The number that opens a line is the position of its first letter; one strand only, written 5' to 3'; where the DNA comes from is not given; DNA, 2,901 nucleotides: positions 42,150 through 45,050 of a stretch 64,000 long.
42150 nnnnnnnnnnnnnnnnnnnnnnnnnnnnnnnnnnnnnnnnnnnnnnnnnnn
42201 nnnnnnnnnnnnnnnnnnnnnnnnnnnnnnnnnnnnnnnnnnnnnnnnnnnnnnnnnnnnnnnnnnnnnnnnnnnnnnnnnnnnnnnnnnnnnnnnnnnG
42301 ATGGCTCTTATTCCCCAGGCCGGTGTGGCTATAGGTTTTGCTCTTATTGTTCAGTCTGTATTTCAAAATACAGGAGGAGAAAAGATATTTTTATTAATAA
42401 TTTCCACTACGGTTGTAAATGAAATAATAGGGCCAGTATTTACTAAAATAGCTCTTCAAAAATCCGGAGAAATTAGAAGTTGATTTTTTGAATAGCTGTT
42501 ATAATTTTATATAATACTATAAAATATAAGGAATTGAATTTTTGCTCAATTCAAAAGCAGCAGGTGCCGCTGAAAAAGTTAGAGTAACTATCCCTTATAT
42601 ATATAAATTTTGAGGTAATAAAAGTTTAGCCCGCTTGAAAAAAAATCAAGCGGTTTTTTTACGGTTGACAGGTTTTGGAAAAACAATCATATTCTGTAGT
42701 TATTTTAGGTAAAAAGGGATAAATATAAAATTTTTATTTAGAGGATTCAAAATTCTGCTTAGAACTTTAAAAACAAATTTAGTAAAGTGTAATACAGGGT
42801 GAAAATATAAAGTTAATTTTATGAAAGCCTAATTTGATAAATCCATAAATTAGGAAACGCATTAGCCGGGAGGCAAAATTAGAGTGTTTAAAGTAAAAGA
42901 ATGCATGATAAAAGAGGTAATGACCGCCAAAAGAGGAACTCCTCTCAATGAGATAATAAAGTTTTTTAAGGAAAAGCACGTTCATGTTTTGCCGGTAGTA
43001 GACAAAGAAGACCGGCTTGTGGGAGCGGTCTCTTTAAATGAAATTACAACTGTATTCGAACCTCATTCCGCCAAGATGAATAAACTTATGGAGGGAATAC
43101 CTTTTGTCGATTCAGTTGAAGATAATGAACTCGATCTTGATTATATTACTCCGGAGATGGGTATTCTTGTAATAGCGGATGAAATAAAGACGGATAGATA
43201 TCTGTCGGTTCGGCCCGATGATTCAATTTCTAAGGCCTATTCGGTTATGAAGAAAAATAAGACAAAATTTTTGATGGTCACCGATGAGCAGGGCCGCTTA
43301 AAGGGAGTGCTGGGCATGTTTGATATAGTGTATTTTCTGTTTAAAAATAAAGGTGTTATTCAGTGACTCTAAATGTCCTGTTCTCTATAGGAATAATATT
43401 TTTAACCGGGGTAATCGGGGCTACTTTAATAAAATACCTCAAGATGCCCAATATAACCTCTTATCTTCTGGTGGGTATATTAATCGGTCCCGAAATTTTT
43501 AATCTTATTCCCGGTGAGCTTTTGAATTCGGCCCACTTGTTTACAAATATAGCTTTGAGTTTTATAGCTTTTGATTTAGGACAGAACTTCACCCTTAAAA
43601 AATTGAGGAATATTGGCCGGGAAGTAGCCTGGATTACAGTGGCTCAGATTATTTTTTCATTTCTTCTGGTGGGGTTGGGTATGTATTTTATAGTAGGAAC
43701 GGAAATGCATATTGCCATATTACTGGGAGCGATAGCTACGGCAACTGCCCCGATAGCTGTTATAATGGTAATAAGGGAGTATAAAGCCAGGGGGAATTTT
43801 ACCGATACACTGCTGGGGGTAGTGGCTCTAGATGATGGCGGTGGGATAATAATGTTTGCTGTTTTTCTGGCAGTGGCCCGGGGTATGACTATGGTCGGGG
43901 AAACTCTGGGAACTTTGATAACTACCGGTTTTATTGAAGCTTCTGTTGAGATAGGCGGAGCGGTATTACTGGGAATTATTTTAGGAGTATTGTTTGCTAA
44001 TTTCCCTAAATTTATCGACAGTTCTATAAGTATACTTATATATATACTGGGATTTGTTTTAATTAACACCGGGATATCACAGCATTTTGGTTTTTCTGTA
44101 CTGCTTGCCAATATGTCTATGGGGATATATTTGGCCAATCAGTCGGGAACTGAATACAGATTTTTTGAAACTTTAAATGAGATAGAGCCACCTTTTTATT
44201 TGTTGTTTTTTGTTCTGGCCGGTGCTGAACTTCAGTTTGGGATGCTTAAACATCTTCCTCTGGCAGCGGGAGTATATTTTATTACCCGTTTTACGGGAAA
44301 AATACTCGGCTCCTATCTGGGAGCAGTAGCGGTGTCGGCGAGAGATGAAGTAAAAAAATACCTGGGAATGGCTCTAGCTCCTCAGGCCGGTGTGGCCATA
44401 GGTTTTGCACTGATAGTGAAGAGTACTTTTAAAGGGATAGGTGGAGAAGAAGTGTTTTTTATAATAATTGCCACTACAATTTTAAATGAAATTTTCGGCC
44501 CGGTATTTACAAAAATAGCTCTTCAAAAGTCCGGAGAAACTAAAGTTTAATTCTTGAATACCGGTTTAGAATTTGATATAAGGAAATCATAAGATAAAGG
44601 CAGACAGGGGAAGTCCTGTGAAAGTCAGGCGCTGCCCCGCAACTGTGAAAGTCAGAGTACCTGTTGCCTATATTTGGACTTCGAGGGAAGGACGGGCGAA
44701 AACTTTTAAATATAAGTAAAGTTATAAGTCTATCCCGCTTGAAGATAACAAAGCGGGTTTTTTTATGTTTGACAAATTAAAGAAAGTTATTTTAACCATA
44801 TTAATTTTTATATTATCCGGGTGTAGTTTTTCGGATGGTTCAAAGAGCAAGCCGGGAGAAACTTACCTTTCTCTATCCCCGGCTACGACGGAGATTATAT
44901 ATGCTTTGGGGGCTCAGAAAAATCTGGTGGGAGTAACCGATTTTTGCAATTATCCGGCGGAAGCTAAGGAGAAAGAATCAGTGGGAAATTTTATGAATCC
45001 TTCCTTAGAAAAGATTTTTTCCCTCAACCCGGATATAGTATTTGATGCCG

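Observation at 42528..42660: Decayed relic of a cobalamin riboswitch inside the upstream duplication copy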

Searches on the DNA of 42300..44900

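Call 4: search_rna_families(source=window, start=42440, end=42900, threshold=evalue, max_evalue=10, show_alignments=5)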
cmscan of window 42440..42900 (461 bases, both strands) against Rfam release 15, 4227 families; matches with E-value up to 10: 7.
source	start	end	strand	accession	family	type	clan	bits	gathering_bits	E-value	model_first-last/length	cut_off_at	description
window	42449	42508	+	RF02371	PyrG_leader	Cis-reg; leader;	-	21.2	65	2.1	1-78/78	no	PyrG leader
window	42582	42660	+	RF02434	SpF39_sRNA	Gene; sRNA;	-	20.7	60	4.2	1-109/109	no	Streptococcus sRNA SpF39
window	42604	42662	+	RF02074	STnc240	Gene; sRNA;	-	18.2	55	4.9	1-77/77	no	Enterobacterial sRNA STnc240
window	42559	42662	+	RF02617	SSRC10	Gene; sRNA;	-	17.5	56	0.73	1-113/113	no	Streptococcus sRNA 10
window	42627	42665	-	RF02416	TCV_H4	Cis-reg;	-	16.7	50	3.3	1-51/51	no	Turnip crinkle virus 3'UTR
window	42516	42659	+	RF02986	FuFi-1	Gene; sRNA;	-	15.6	59.6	0.41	1-175/175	no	FuFi-1 RNA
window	42574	42659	+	RF00513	Trp_leader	Cis-reg; leader;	-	14.4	41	4.2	1-100/100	no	Tryptophan operon leader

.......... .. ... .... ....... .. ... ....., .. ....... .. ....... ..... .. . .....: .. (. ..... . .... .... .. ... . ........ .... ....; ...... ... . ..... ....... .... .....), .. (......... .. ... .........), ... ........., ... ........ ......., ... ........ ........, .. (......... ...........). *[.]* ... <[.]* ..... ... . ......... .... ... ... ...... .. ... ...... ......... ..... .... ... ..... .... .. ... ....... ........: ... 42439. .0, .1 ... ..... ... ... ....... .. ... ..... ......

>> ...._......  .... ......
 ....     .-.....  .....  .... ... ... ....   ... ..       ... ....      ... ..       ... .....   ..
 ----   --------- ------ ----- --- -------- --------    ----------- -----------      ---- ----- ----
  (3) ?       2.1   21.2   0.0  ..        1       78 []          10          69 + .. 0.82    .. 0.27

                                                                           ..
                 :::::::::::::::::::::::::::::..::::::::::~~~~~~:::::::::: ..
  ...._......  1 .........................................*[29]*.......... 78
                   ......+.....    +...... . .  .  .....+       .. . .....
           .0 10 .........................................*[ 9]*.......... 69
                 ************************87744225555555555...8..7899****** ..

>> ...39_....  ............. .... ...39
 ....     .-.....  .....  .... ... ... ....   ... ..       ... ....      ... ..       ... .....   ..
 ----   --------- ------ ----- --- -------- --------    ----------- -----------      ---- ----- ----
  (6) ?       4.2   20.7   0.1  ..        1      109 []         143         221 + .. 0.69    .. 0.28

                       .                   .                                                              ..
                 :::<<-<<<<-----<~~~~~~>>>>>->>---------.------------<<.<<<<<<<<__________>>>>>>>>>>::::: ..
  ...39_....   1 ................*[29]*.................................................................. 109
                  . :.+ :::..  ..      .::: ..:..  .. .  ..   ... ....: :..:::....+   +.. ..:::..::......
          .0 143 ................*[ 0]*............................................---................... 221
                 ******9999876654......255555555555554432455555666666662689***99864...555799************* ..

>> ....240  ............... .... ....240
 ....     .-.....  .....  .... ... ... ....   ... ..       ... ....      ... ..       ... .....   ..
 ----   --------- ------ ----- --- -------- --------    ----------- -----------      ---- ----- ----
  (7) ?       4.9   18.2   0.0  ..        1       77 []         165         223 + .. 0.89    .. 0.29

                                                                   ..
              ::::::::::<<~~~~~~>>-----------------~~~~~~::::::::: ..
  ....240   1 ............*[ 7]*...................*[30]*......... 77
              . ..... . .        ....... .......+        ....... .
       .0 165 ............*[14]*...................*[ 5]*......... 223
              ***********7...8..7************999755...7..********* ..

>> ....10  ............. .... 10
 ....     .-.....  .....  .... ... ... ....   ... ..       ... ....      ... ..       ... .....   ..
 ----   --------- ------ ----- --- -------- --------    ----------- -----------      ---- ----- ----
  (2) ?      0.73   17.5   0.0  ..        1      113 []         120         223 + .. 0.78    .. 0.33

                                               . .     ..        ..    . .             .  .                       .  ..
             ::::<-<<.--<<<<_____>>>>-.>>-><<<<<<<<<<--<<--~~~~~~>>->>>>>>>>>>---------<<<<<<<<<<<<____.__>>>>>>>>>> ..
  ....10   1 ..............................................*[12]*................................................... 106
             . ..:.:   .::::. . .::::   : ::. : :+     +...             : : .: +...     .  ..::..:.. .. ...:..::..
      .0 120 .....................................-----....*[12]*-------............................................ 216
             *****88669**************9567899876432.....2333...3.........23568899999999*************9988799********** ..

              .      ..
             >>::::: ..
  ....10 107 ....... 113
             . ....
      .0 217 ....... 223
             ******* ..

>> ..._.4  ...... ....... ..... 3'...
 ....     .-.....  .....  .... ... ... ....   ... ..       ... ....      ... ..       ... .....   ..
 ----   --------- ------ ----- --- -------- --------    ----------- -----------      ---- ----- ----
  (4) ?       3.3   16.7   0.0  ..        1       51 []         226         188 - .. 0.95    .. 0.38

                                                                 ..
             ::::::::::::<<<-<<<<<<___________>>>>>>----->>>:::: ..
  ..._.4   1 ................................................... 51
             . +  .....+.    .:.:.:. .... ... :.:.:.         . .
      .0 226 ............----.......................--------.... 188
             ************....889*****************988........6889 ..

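Call 46: search_with_rna_model(model_id=R1, source=window, start=42300, end=44900, filters=off, max_evalue=10, show_alignments=4)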
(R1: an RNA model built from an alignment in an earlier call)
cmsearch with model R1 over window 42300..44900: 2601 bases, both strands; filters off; matches with E-value up to 10: 17.
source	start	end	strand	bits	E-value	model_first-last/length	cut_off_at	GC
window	44590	44670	+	103.8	4.2e-31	1-81/81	no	0.52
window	42520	42597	+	20.8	4.8e-05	1-81/81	no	0.33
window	43970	44014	-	11.7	0.034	1-81/81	no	0.27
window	43180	43211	+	8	0.51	1-81/81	no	0.38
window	44773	44810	+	7.6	0.71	1-81/81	no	0.13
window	43081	43110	+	6.4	1.6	1-81/81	no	0.37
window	44842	44885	+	6.3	1.7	1-81/81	no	0.5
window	44168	44201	+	6.1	2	1-81/81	no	0.26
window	44793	44815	-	5.5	3.2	1-81/81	no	0.09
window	42620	42656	+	5.1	4.3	1-81/81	no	0.35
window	44542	44560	+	4.8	5.1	1-81/81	no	0.16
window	43550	43577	-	4.7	5.5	1-81/81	no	0.25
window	42520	42612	-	4.5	6.3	1-81/81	no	0.29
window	42359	42396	+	4.4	6.9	1-81/81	no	0.21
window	43253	43280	+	4.2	8.3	1-81/81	no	0.21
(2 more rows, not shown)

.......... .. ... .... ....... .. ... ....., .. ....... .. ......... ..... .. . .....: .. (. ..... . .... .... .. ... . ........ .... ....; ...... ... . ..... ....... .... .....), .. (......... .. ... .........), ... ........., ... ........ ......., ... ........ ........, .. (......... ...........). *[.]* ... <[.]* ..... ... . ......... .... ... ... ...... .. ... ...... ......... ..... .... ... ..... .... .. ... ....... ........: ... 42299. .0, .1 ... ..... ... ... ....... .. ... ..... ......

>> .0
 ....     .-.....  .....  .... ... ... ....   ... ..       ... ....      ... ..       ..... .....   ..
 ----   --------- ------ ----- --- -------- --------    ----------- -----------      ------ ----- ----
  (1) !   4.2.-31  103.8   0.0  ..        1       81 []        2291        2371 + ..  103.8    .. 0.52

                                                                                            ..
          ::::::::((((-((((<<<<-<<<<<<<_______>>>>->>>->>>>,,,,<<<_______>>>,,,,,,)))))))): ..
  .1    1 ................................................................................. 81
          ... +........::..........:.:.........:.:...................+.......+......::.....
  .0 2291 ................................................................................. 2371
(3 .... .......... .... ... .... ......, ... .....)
